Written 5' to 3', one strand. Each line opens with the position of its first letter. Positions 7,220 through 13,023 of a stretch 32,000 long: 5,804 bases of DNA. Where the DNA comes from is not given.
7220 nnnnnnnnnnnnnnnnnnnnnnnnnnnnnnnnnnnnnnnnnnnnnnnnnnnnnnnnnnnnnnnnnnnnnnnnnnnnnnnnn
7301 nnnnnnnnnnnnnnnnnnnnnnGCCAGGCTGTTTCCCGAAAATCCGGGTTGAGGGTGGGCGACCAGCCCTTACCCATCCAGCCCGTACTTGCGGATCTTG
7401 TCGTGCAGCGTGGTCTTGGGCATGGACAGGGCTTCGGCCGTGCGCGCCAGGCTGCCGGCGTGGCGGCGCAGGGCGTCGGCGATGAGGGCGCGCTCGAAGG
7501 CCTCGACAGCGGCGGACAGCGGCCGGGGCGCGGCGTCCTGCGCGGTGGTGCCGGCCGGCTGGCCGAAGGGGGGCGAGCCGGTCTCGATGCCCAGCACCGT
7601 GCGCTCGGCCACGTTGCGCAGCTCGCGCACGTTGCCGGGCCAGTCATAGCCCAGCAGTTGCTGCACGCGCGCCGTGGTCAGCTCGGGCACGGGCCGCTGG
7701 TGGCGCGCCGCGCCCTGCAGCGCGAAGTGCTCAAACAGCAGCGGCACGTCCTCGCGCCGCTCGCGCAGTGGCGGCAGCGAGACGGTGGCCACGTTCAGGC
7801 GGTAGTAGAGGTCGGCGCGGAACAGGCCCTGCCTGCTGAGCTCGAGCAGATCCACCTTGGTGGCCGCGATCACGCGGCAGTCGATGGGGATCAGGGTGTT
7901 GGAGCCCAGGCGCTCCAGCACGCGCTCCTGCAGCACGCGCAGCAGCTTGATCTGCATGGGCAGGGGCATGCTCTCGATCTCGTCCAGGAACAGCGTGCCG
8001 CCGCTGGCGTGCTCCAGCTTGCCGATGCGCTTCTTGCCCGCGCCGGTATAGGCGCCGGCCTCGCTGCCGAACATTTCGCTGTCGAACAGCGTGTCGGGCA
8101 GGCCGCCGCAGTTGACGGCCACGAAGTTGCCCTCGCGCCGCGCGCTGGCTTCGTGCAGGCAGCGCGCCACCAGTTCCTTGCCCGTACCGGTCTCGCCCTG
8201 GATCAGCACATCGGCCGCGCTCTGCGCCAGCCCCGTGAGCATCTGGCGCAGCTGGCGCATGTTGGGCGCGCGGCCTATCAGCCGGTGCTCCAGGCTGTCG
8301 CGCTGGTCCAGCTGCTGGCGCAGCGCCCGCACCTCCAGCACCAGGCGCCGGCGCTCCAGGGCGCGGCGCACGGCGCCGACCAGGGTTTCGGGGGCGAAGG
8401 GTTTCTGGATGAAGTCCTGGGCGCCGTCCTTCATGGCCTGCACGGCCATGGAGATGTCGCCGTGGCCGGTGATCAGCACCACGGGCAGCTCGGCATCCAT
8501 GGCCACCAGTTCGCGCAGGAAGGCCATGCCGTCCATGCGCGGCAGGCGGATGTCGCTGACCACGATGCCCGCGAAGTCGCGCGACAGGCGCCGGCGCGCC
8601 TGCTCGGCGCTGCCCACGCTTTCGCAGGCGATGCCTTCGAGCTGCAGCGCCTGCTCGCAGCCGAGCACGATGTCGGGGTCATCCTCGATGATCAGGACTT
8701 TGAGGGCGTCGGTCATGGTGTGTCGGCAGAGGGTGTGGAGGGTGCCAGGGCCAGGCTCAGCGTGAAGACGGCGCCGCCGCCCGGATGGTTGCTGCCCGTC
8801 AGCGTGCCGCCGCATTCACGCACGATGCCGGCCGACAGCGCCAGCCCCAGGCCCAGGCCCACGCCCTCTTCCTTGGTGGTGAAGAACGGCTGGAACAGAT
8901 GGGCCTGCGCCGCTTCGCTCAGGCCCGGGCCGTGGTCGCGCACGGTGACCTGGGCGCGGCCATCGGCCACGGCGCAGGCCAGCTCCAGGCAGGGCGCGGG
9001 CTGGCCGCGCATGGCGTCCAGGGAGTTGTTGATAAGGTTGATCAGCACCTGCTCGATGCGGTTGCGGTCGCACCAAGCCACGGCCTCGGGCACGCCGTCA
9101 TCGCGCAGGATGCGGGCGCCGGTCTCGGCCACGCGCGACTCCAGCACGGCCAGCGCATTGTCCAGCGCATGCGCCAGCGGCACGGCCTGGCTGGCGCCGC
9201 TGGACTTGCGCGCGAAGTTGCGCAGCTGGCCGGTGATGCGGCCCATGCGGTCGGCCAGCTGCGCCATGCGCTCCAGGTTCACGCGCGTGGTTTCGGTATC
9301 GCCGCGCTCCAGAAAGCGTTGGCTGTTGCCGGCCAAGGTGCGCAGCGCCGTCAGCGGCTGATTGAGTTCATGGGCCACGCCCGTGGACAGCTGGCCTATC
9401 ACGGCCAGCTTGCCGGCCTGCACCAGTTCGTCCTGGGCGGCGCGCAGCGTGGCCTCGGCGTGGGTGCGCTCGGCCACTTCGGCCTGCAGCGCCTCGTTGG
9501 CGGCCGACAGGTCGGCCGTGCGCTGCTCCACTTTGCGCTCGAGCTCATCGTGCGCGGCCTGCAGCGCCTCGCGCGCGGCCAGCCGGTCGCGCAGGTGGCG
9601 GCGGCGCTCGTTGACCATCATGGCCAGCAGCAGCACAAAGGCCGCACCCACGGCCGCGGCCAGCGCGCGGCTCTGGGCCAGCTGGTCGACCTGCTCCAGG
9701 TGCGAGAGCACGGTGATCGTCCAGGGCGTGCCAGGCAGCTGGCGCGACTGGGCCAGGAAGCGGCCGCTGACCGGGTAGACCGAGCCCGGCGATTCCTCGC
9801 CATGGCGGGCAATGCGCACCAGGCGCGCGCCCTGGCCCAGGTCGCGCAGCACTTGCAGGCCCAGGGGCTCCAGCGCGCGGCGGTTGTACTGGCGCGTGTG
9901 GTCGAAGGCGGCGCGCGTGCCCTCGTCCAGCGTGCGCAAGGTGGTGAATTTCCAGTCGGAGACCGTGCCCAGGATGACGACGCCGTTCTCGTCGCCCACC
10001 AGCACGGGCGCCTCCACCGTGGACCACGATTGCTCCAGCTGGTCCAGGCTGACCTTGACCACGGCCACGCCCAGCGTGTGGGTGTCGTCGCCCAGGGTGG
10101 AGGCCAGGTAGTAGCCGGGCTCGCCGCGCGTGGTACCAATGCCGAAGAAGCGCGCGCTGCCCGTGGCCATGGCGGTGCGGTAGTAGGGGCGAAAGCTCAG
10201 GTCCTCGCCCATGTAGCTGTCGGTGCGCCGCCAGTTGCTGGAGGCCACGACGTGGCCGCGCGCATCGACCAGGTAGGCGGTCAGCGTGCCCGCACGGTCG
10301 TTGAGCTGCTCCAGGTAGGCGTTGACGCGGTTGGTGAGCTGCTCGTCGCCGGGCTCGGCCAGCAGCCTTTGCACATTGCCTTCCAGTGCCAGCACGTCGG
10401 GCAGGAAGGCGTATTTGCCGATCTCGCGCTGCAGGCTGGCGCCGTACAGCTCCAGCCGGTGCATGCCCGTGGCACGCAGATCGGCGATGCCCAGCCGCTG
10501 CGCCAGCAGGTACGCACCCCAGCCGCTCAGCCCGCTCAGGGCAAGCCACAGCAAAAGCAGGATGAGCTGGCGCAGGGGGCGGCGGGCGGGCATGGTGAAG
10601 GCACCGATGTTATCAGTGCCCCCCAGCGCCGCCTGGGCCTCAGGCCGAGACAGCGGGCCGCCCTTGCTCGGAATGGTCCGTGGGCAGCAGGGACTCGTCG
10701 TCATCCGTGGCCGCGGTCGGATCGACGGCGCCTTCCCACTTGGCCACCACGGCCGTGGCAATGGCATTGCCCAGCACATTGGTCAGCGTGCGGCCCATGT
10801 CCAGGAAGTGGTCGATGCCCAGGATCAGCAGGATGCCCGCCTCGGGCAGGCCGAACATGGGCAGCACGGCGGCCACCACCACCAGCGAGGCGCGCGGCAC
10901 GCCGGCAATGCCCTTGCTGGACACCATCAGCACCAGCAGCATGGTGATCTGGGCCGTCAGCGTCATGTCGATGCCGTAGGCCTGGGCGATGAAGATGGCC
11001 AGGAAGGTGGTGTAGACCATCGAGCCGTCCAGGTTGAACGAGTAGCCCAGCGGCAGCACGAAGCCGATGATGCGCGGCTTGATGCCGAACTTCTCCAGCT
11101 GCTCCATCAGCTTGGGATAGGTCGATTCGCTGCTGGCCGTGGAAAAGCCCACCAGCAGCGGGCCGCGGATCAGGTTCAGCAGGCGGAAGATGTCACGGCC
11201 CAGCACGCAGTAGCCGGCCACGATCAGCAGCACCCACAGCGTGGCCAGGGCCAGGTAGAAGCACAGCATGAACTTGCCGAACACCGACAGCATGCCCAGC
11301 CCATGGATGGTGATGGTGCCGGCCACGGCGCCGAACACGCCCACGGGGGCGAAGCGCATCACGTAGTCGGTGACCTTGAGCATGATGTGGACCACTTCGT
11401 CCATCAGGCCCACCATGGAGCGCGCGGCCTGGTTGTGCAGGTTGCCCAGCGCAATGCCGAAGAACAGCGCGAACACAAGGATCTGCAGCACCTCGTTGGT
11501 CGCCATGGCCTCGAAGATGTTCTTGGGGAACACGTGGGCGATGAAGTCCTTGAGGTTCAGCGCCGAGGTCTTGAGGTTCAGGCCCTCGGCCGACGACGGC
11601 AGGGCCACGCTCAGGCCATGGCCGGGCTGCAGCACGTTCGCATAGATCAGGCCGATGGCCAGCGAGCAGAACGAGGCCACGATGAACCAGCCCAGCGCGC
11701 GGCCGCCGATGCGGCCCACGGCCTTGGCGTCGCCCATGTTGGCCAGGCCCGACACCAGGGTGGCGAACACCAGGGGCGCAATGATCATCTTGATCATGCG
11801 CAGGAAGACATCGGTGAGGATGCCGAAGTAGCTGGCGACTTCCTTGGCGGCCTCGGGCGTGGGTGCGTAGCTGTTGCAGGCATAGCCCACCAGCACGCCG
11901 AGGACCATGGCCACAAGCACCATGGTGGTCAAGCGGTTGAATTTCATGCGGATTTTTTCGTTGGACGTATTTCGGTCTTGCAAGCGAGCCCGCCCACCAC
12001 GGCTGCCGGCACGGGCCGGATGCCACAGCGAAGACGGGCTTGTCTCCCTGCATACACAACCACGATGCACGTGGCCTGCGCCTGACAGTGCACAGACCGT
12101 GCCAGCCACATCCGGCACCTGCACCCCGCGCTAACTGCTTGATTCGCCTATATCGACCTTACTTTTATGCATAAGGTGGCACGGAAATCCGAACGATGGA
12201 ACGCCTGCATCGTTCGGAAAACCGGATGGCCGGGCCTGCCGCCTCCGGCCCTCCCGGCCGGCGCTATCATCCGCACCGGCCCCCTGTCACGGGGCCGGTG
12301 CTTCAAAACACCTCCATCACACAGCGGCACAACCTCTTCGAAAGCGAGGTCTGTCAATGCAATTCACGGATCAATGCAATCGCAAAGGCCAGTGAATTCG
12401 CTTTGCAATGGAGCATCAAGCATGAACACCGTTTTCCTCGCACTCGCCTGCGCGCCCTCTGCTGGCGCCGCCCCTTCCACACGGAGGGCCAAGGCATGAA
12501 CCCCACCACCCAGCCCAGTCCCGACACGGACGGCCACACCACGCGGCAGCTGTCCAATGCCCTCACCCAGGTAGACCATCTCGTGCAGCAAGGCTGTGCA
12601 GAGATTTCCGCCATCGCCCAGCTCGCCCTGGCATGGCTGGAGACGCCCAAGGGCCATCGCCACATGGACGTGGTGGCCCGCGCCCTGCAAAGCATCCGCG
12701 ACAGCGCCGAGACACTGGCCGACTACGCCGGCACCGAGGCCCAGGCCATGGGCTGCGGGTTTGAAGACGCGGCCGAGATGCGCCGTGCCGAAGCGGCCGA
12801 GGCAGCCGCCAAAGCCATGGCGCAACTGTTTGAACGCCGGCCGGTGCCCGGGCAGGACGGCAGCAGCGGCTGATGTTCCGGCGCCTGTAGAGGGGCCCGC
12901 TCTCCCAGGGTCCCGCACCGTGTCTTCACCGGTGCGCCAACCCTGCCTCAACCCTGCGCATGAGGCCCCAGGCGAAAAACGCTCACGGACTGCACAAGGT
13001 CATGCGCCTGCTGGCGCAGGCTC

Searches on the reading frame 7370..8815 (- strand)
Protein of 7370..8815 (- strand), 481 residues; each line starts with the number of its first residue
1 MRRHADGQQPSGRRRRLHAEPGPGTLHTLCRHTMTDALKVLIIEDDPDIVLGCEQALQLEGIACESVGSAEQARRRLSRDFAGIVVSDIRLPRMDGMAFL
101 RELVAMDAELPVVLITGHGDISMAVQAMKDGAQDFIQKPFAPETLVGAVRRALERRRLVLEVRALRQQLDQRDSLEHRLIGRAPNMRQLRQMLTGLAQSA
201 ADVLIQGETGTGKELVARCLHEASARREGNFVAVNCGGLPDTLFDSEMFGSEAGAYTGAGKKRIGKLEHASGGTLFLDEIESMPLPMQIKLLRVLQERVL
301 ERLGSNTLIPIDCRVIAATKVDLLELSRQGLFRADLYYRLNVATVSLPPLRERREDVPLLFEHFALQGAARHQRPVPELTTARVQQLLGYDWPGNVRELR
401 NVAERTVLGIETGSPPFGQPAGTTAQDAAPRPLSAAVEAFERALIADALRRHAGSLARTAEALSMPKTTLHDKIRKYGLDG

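Call 83: search_protein_families(library=pfam, max_evalue=0.00001, proteins=[window:7370-8815:-])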
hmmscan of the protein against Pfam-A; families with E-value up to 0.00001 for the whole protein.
window:7370-8815:- (481 aa): 8 families
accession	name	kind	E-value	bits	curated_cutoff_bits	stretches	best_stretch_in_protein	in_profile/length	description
PF00158.32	Sigma54_activat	-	4e-65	219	20.2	1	179-345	1-167/168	Sigma-54 interaction domain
PF00072.30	Response_reg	-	5.1e-28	97.9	30.2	1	40-149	1-110/111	Response regulator receiver domain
PF14532.12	Sigma54_activ_2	-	1.2e-19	71.4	25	1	180-350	1-138/138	Sigma-54 interaction domain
PF25601.1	AAA_lid_14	-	1.8e-18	66.6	27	1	351-408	1-58/87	AAA+ ATPase lid domain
PF02954.25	HTH_8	-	5.5e-09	36.1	22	1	437-477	2-42/42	Bacterial regulatory protein, Fis family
PF07728.20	AAA_5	-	1.5e-06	28.7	22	1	202-318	1-120/139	AAA domain (dynein-related subfamily)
PF13191.12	AAA_16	-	5.2e-06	27.5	32.6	1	178-239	1-63/167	AAA ATPase domain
PF18024.7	HTH_50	-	7.9e-06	25.9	27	0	433-479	4-49/50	Helix-turn-helix domain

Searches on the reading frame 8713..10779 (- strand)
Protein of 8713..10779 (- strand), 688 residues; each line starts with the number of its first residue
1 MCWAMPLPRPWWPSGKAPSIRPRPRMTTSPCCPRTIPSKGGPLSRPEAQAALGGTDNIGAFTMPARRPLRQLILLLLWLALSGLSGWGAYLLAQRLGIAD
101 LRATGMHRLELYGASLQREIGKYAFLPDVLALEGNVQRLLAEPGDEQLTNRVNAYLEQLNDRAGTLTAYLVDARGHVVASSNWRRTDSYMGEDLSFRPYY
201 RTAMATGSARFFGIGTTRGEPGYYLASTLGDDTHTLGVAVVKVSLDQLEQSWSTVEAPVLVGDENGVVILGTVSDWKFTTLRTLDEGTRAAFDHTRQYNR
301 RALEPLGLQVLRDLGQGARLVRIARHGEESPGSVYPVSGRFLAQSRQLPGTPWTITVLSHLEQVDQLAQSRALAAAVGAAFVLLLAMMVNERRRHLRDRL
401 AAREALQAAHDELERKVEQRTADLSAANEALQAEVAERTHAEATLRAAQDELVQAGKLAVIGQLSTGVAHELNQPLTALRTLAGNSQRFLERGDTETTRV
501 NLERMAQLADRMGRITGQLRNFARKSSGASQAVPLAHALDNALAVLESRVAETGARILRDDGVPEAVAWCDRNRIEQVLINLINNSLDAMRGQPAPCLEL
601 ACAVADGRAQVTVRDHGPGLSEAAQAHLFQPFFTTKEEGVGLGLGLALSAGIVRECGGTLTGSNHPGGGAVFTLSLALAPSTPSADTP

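Call 83: search_protein_families(library=pfam, max_evalue=0.00001, proteins=[window:8713-10779:-])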
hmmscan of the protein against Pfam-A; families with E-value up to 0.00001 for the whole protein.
window:8713-10779:- (688 aa): 3 families
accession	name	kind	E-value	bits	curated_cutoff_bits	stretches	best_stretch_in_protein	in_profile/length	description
PF02518.31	HATPase_c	-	3.5e-20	72.9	26.4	1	571-678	2-109/111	Histidine kinase-, DNA gyrase B-, and HSP90-like ATPase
PF00512.31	HisKA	-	5.2e-10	39.7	26.9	1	462-528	3-66/66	His Kinase A (phospho-acceptor) domain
PF02743.24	dCache_1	-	3.2e-09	37.1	45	1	111-272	17-183/240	Cache domain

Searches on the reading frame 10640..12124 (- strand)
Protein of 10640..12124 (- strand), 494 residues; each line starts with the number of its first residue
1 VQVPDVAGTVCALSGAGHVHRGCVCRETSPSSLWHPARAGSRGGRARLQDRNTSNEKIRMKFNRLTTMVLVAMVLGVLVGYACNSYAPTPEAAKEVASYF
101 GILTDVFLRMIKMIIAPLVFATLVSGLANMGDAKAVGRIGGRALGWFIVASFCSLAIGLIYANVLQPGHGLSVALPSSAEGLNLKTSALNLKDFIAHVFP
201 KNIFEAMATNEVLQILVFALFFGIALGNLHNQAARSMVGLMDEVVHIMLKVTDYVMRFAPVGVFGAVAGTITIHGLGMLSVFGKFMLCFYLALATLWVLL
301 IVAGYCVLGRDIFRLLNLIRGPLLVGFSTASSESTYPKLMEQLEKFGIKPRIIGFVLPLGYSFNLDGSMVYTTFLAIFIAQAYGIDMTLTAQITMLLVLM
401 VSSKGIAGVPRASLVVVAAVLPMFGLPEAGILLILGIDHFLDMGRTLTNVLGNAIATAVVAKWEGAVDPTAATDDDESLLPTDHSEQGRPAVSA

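Call 83: search_protein_families(library=pfam, max_evalue=0.00001, proteins=[window:10640-12124:-])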
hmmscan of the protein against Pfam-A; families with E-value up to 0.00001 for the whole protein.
window:10640-12124:- (494 aa): 1 family
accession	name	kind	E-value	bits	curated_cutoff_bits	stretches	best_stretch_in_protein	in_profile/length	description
PF00375.23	SDF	-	1.5e-116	390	27.9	1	65-463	1-387/387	Sodium:dicarboxylate symporter family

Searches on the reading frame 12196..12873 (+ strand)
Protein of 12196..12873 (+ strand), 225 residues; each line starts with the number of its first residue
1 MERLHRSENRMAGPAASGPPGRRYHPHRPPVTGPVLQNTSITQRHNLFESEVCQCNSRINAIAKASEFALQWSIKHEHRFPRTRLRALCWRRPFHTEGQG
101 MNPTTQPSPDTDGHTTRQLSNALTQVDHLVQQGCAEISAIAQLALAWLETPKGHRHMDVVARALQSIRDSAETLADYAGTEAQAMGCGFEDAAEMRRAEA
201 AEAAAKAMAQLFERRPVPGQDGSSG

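Call 83: search_protein_families(library=pfam, max_evalue=0.00001, proteins=[window:12196-12873:+])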
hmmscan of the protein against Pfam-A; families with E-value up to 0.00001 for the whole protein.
window:12196-12873:+ (225 aa): 0 families

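Call 97: search_protein_families(library=pfam, max_evalue=0.01, proteins=[window:12196-12873:+])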
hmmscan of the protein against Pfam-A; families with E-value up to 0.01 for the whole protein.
window:12196-12873:+ (225 aa): 1 family
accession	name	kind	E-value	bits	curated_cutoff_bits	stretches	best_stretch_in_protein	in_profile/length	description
PF01417.26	ENTH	-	0.0099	16.4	24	0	111-178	50-118/124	ENTH domain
